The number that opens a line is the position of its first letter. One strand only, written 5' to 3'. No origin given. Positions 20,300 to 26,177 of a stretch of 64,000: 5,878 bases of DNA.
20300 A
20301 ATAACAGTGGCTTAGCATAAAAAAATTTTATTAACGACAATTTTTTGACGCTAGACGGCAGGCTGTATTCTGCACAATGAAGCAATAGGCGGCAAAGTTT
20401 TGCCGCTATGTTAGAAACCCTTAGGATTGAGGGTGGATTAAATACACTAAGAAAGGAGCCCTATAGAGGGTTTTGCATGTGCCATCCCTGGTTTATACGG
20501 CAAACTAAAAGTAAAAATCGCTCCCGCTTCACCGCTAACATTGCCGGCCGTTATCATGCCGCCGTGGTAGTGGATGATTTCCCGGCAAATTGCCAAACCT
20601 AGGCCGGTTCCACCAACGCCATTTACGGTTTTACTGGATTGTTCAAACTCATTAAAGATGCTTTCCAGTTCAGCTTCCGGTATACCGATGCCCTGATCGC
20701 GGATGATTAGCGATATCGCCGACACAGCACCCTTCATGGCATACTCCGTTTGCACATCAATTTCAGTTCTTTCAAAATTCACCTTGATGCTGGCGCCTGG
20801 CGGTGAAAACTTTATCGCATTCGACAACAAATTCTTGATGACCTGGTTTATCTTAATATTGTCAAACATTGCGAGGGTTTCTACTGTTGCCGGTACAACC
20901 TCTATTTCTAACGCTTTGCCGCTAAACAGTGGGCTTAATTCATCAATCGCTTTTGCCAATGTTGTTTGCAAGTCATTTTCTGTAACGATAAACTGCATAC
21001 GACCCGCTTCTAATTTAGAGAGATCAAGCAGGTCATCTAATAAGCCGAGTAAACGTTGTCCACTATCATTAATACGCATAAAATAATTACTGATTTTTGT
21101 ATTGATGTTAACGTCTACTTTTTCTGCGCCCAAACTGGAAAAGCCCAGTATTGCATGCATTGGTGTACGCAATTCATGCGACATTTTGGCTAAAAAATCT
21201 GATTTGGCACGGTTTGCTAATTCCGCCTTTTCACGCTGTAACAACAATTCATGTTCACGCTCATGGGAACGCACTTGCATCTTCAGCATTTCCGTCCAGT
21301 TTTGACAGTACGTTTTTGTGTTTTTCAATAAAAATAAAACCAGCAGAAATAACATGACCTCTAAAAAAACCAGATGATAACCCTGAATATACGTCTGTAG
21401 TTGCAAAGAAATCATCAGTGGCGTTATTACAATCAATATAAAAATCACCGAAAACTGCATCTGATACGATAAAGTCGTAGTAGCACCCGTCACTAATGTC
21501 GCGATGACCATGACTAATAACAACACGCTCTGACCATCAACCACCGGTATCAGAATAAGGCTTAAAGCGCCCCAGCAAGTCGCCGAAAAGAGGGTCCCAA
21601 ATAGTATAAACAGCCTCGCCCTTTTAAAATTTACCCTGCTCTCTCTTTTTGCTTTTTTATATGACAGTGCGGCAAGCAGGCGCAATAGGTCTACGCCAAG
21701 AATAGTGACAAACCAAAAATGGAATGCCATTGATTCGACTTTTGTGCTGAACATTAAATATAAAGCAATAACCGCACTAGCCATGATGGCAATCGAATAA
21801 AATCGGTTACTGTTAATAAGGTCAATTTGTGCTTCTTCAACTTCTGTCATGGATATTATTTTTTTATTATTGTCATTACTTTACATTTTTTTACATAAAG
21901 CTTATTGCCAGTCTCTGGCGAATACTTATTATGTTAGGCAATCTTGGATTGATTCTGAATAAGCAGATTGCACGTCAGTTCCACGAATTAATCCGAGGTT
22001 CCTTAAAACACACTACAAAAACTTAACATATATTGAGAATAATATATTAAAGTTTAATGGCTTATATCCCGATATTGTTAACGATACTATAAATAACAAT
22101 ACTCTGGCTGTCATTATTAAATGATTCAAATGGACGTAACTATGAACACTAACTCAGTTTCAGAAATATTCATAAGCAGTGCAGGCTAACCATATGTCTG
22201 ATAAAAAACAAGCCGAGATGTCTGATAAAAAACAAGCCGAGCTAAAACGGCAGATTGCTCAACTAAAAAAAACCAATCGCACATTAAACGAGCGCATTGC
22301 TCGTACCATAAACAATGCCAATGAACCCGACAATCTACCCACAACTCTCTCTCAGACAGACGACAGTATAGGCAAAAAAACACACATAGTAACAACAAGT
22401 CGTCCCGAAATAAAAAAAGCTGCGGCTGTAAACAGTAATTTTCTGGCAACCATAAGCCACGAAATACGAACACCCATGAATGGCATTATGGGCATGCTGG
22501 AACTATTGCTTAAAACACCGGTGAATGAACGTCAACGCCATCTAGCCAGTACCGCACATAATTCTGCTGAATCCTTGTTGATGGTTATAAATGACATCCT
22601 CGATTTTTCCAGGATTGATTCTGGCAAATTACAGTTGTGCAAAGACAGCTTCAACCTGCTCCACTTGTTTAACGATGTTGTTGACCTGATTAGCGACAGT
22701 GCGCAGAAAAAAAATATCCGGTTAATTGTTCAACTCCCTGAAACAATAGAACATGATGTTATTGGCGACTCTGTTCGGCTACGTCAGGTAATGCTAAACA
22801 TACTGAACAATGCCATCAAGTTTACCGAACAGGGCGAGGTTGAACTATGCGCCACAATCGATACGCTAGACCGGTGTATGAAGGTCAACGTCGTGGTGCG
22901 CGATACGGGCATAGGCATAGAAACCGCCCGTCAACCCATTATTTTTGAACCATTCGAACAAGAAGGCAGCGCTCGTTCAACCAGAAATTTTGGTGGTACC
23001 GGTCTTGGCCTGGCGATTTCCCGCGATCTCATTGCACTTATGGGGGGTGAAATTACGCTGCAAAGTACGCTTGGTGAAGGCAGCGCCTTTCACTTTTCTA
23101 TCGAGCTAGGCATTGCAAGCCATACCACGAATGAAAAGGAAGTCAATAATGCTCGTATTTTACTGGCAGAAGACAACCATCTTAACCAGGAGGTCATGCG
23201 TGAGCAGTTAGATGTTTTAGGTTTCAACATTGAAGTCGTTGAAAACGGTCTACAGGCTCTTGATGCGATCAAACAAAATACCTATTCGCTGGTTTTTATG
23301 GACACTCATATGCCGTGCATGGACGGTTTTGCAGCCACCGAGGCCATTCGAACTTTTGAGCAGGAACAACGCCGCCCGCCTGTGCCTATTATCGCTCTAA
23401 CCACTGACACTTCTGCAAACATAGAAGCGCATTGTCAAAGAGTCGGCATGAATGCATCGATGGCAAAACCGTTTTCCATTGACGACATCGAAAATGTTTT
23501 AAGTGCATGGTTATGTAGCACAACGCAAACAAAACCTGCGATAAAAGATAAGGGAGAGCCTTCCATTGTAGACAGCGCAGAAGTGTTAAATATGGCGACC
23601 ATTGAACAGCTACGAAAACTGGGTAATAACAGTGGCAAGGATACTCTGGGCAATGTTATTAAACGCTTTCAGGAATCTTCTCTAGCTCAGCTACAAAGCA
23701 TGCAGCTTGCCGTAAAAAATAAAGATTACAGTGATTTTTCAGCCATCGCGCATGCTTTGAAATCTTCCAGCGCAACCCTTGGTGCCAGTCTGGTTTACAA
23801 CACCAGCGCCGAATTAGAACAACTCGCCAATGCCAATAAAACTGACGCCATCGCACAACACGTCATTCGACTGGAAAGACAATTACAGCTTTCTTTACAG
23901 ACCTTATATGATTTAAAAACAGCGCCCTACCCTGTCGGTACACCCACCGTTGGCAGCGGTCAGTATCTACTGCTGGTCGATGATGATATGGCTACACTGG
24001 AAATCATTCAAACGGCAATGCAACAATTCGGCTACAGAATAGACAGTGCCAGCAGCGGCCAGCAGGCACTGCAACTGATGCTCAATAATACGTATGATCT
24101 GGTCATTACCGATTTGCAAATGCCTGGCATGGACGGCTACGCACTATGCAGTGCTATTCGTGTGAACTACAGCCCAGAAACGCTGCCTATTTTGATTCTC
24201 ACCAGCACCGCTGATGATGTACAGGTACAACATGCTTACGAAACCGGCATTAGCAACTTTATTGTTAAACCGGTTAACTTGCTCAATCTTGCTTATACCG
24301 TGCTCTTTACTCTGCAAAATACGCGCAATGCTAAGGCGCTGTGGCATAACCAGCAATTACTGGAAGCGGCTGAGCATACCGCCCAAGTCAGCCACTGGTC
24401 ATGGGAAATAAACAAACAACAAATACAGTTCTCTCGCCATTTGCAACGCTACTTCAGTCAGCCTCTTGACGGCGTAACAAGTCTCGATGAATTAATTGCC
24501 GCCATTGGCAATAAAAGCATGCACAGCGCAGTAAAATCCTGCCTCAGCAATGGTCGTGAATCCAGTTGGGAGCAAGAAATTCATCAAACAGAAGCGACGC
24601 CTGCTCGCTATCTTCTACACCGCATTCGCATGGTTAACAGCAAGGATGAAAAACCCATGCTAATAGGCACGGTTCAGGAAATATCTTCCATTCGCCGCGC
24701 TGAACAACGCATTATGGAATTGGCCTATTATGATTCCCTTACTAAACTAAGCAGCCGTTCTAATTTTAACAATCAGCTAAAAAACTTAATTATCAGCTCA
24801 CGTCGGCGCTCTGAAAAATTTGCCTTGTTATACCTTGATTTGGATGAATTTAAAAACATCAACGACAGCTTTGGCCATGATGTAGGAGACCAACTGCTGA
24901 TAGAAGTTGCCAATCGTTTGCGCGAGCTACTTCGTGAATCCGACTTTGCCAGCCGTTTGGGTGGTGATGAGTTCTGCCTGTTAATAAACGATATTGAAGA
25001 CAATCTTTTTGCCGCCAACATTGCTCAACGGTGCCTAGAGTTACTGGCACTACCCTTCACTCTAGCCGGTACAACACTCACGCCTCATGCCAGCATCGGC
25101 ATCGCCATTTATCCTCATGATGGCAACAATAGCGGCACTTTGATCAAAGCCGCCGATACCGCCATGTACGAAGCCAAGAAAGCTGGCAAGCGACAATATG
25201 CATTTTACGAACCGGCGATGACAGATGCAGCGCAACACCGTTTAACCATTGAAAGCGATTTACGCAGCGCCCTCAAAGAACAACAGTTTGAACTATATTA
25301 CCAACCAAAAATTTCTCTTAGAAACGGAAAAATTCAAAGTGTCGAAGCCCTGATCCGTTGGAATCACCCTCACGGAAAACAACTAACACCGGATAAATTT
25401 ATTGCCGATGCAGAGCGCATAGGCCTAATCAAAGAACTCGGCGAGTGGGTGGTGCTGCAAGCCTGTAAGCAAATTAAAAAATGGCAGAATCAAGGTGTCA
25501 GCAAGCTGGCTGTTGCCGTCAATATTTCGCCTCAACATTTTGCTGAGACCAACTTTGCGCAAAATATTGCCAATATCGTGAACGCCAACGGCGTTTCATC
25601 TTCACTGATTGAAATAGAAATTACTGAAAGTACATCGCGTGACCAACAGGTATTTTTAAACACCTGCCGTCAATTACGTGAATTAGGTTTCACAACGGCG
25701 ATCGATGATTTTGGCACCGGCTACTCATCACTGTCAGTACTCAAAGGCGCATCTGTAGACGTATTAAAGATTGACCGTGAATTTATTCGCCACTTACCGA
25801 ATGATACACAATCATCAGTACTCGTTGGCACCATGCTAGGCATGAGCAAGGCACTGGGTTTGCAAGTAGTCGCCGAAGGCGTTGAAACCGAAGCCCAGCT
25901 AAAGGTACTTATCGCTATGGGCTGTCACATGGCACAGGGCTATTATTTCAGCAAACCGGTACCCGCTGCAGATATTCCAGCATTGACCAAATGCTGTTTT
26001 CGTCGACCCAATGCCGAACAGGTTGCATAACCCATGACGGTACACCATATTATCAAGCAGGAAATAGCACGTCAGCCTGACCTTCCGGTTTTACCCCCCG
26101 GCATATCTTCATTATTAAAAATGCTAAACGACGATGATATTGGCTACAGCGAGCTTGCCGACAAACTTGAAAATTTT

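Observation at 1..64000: Very high density of c-di-GMP and two-component genes inside a single flagellar locus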

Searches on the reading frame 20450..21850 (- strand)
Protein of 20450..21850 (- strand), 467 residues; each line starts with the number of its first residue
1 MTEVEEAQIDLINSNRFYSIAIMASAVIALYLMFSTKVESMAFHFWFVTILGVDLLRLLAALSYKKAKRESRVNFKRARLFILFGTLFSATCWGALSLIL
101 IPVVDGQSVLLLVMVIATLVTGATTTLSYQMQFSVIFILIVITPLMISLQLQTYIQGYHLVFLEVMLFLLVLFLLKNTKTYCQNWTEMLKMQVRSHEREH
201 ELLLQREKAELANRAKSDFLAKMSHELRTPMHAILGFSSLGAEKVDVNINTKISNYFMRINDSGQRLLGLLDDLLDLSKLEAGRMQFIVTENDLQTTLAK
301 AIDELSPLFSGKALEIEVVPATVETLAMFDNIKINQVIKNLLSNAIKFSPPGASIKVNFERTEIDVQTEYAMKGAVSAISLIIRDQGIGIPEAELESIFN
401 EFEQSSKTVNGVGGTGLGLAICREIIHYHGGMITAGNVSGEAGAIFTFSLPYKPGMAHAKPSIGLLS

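Call 5: search_protein_families(library=pfam, proteins=[window:20450-21850:-], max_evalue=0.001)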
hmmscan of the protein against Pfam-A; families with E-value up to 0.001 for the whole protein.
window:20450-21850:- (467 aa): 2 families
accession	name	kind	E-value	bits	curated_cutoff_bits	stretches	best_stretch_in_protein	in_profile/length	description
PF02518.31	HATPase_c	-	9.1e-25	87.7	26.4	1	330-453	2-110/111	Histidine kinase-, DNA gyrase B-, and HSP90-like ATPase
PF00512.31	HisKA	-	1.2e-17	64.2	26.9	1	215-283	1-66/66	His Kinase A (phospho-acceptor) domain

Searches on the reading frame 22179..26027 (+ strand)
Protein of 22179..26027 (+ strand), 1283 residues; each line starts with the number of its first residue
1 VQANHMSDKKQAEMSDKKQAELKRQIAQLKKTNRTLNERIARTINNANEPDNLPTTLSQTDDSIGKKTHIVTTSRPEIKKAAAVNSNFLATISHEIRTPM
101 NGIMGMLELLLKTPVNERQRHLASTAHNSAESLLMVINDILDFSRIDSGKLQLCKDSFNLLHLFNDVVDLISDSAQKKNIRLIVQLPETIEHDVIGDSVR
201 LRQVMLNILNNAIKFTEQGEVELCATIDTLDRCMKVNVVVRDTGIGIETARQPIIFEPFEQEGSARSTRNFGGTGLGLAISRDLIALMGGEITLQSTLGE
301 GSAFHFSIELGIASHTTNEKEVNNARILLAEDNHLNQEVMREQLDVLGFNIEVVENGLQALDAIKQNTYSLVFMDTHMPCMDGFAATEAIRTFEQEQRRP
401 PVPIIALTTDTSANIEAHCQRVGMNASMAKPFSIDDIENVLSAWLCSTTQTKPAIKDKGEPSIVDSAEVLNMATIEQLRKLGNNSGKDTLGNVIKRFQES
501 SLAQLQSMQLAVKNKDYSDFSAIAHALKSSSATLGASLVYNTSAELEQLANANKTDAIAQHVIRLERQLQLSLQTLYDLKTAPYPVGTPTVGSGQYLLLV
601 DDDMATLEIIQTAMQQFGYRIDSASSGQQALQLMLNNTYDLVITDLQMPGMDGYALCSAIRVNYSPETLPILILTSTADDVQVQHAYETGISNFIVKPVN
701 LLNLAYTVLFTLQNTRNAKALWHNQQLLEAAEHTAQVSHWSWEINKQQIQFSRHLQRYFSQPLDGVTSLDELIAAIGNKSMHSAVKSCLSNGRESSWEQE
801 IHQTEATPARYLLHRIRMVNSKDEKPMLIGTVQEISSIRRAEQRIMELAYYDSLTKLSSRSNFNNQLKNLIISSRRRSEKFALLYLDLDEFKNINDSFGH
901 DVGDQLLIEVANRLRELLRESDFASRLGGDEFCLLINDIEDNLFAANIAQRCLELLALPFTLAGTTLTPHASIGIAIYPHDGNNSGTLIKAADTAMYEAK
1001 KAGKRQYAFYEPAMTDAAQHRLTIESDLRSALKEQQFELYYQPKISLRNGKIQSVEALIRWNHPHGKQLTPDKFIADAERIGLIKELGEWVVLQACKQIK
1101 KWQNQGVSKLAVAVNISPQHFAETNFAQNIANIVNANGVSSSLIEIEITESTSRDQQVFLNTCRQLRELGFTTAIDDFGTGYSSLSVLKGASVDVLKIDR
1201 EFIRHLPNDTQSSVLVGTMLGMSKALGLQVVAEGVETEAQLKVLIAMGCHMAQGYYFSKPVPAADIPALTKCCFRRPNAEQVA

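Call 5: search_protein_families(library=pfam, proteins=[window:22179-26027:+], max_evalue=0.001)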
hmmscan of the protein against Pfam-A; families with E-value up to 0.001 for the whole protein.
window:22179-26027:+ (1283 aa): 8 families
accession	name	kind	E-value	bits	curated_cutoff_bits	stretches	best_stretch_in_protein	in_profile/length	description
PF00563.25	EAL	-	5.7e-74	248.9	31.3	1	1027-1260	3-236/236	EAL domain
PF00990.26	GGDEF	-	1e-49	168.8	23.8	1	849-1005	1-160/161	Diguanylate cyclase, GGDEF domain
PF00072.30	Response_reg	-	3.9e-49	165.9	30.2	2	598-704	2-106/111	Response regulator receiver domain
PF02518.31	HATPase_c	-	1.4e-25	90.3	26.4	1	196-310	1-109/111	Histidine kinase-, DNA gyrase B-, and HSP90-like ATPase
PF00512.31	HisKA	-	1.4e-21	76.7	26.9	1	86-149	3-66/66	His Kinase A (phospho-acceptor) domain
PF01627.28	Hpt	-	4.3e-09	36.9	24.6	1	494-570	3-79/84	Hpt domain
PF23198.2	PDE8A_N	-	1.2e-08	35.4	29.6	1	595-682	11-99/147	PDE8A-like, N-terminal domain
PF20667.3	Sec10_N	-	0.00065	20.2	27.4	0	8-98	19-104/118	Exocyst complex component Sec10, N-terminal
